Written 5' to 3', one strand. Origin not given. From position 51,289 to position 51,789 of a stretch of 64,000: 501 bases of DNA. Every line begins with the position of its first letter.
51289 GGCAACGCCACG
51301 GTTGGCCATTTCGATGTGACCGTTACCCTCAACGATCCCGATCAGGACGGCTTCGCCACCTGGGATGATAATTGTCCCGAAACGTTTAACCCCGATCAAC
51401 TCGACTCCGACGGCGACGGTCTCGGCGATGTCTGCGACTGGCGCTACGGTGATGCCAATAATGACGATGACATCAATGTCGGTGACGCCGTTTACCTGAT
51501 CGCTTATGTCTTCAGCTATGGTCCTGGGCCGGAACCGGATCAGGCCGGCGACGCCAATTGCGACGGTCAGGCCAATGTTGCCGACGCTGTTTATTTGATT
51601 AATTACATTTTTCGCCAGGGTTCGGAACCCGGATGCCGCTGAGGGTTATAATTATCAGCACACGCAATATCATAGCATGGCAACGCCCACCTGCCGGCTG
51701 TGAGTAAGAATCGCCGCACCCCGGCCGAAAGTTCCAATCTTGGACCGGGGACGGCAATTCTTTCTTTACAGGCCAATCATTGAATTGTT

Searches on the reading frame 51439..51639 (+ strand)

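Call 14: search_protein_families(library=ncbifam, proteins=[window:51439-51639:+], max_evalue=10)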
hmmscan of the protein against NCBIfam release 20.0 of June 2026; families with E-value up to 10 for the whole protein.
seq(67 aa): 1 family
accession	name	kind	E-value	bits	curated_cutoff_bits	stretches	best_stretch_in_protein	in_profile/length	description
NF049990.1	CellobisidaseCelK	equivalog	0.00058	18.1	1700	1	3-59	829-884/889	cellulose 1,4-beta-cellobiosidase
